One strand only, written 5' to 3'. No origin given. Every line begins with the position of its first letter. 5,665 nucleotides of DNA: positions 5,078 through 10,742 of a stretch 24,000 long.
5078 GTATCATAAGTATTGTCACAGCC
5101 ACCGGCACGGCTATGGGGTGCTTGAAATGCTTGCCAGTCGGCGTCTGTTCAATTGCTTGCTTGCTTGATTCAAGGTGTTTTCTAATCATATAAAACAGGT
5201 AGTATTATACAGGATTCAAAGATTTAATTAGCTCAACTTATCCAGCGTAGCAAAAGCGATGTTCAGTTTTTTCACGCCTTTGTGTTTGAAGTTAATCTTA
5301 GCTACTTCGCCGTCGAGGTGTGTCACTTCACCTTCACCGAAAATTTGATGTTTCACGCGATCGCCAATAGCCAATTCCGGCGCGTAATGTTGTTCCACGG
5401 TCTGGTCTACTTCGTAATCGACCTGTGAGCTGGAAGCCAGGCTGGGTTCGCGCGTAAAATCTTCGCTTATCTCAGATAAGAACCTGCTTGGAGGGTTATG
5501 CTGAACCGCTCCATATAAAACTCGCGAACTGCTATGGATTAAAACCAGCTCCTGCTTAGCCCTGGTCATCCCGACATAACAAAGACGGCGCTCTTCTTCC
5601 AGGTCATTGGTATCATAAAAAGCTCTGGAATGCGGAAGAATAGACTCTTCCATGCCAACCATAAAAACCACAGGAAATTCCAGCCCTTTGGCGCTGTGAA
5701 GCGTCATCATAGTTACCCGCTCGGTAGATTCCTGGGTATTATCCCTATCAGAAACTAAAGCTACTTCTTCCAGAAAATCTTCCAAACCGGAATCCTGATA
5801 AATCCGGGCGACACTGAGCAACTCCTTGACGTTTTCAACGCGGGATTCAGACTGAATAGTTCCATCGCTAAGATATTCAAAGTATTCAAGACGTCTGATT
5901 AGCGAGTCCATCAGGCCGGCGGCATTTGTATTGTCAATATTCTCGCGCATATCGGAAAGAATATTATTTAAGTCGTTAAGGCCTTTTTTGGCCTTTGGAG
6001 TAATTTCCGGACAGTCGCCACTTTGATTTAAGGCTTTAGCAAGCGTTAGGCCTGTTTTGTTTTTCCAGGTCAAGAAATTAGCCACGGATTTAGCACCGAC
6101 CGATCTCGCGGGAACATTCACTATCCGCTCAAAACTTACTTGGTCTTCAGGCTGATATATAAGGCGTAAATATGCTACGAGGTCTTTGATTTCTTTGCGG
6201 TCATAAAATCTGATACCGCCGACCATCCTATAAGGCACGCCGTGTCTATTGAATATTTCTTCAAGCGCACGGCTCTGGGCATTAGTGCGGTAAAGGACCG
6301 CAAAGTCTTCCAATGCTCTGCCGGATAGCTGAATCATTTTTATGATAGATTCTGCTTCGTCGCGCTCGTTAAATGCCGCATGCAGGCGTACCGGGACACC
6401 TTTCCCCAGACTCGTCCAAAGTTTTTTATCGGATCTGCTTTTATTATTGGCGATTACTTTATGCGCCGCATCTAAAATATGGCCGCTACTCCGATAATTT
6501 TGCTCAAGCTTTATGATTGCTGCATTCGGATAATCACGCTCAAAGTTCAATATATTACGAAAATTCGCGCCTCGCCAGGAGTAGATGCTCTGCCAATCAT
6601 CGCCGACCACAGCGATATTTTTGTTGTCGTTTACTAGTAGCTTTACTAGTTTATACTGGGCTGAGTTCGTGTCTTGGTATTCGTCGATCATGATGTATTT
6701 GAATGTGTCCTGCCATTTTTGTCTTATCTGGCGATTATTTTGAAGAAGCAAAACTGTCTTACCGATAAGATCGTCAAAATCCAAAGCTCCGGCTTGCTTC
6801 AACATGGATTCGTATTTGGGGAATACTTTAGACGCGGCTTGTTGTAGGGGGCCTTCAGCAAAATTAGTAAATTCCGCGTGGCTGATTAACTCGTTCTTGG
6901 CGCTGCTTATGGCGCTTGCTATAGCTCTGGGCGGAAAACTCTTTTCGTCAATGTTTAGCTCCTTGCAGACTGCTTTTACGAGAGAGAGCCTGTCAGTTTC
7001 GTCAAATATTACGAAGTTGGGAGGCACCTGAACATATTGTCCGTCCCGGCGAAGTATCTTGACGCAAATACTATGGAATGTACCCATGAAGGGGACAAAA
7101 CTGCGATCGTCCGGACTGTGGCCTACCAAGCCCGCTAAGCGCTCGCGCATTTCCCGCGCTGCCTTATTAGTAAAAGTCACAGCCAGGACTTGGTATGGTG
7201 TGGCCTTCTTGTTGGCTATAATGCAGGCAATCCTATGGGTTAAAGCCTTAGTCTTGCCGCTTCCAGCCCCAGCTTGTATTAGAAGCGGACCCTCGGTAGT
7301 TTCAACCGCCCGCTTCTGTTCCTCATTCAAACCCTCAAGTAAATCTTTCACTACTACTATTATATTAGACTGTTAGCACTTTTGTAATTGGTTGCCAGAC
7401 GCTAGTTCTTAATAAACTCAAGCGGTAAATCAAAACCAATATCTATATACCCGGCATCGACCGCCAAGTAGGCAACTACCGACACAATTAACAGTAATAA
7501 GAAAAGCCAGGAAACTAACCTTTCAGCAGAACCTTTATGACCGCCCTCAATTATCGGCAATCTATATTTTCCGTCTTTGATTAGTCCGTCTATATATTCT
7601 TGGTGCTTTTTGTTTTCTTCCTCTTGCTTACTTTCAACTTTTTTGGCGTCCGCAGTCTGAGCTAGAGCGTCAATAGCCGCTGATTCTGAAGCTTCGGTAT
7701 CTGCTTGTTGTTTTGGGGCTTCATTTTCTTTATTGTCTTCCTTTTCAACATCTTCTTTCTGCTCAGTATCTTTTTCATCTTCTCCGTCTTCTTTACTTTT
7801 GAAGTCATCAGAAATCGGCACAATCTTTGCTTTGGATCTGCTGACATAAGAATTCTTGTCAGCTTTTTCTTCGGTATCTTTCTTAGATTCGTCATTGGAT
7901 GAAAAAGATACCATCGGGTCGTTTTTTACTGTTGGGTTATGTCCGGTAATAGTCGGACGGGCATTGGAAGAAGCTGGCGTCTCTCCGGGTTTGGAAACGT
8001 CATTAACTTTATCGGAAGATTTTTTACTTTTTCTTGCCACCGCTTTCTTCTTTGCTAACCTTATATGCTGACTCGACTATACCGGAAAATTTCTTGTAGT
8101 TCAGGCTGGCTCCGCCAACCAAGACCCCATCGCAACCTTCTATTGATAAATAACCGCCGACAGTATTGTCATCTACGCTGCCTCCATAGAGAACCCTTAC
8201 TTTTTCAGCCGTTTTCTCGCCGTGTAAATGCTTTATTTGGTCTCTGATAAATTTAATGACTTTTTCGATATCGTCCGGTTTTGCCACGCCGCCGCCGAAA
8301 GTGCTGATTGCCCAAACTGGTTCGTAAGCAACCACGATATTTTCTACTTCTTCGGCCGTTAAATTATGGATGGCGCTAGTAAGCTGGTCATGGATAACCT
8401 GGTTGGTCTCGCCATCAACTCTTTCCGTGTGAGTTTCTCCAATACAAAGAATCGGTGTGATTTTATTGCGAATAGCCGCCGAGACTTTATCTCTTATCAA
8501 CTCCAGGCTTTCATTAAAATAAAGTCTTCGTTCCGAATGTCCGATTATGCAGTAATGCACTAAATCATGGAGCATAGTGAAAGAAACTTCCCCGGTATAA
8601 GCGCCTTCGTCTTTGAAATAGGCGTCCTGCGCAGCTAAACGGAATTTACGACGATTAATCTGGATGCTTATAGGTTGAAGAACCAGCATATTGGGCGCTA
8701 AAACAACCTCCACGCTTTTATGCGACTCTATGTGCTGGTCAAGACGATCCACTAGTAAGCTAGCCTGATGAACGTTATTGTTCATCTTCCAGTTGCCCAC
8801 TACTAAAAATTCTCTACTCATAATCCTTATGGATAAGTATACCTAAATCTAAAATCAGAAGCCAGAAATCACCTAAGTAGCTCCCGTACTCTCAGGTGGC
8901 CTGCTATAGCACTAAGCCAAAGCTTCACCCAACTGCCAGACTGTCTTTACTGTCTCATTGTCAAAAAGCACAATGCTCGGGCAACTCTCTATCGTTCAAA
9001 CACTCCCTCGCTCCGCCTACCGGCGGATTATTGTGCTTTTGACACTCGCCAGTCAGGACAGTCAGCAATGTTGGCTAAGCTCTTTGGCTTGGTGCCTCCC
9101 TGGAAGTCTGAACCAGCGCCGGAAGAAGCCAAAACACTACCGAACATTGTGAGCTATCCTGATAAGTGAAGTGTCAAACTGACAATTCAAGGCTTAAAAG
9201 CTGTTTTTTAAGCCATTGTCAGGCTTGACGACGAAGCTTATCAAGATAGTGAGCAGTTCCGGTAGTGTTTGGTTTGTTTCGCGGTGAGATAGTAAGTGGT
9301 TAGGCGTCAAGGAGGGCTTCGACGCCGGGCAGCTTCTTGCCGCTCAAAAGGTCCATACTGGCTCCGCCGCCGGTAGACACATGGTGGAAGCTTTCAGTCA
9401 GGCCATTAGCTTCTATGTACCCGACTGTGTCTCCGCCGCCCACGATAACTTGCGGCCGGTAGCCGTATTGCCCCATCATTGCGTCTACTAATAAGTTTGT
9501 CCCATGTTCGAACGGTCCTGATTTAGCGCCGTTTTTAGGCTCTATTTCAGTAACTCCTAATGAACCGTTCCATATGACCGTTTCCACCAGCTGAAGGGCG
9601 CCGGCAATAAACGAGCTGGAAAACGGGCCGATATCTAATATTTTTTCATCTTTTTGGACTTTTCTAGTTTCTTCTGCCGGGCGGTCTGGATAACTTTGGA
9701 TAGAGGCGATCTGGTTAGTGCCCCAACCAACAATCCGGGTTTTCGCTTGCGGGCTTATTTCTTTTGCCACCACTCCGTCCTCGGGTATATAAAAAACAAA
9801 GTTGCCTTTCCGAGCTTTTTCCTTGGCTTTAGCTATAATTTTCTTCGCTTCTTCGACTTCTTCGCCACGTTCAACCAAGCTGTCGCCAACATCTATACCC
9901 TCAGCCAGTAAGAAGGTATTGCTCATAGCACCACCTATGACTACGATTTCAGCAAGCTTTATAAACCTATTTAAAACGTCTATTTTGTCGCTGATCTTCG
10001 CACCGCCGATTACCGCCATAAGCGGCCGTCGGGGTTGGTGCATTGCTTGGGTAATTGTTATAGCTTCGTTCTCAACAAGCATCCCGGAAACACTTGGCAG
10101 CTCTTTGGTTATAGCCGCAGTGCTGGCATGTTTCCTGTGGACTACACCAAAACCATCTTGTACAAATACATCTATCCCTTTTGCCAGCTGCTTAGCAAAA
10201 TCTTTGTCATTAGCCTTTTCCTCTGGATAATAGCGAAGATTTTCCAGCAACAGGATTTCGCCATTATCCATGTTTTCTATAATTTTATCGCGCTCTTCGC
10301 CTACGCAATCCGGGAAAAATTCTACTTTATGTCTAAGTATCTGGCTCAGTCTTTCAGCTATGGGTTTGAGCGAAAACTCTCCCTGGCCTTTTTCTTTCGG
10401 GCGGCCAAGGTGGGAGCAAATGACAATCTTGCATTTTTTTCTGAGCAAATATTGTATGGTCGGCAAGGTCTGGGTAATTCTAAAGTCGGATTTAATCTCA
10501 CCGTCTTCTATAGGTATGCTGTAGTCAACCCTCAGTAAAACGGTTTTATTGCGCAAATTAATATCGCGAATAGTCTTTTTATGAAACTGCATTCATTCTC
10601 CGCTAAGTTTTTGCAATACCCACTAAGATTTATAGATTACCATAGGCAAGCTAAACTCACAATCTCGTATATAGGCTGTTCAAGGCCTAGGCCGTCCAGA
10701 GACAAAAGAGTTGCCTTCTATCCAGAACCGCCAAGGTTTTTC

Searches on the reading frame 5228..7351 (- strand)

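Call 37: search_protein_families(library=pfam, proteins=[window:5228-7351:-], max_evalue=0.001)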
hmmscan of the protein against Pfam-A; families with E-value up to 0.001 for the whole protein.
window:5228-7351:- (707 aa): 10 families
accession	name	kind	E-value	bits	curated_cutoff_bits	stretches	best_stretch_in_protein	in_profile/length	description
PF00580.27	UvrD-helicase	-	1.2e-90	304.3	23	1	8-275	1-271/271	UvrD/REP helicase N-terminal domain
PF13361.12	UvrD_C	-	4.4e-75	253.7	25.6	1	280-608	1-349/350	UvrD-like helicase C-terminal domain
PF13245.12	AAA_19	-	6.2e-24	85.1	25.1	1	12-258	1-132/134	AAA domain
PF13538.12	UvrD_C_2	-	1.3e-10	41.4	27.4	1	547-605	3-52/52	UvrD-like helicase C-terminal domain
PF13604.12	AAA_30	-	1e-09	38.8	27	1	8-72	2-66/191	AAA domain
PF01443.25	Viral_helicase1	-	1.4e-08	35.3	21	0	538-605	169-227/228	Viral superfamily 1 RNA helicase core domain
PF21196.3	PcrA_UvrD_tudor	-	8e-06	26.1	23.9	1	662-705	1-48/48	PcrA/UvrD tudor domain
PF13401.12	AAA_22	-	0.00022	22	27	0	19-132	4-104/130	AAA domain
PF13086.12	AAA_11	-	0.0004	20.7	27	0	8-74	2-74/257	AAA domain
PF00270.35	DEAD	-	0.00071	19.8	26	0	11-76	3-69/167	DEAD/DEAH box helicase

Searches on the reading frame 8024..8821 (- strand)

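Call 37: search_protein_families(library=pfam, proteins=[window:8024-8821:-], max_evalue=0.001)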
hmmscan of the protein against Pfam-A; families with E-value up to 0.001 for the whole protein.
window:8024-8821:- (265 aa): 1 family
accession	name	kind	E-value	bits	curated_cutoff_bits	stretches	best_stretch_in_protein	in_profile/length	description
PF00121.24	TIM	-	1.9e-80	270.3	20.1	1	6-251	2-244/245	Triosephosphate isomerase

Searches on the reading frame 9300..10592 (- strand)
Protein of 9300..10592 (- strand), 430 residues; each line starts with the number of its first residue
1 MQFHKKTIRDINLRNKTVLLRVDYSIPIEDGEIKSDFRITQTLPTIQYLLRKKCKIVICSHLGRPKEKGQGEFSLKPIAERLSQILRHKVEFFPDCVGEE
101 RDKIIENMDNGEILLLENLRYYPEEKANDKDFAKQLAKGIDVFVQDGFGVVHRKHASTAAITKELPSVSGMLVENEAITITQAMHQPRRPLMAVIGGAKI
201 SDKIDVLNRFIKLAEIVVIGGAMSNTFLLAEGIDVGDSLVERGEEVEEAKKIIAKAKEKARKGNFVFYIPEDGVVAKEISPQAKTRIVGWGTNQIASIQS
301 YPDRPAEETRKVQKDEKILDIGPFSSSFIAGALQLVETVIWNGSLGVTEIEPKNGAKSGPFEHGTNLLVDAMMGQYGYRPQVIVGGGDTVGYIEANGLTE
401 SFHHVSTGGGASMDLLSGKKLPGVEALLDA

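Call 5: search_protein_families(library=pfam, proteins=[window:9300-10592:-], max_evalue=0.1)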
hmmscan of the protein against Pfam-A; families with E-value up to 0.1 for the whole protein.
window:9300-10592:- (430 aa): 1 family
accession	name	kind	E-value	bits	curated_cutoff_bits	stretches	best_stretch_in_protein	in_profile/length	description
PF00162.24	PGK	-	6.4e-121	404.4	27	1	8-419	1-379/379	Phosphoglycerate kinase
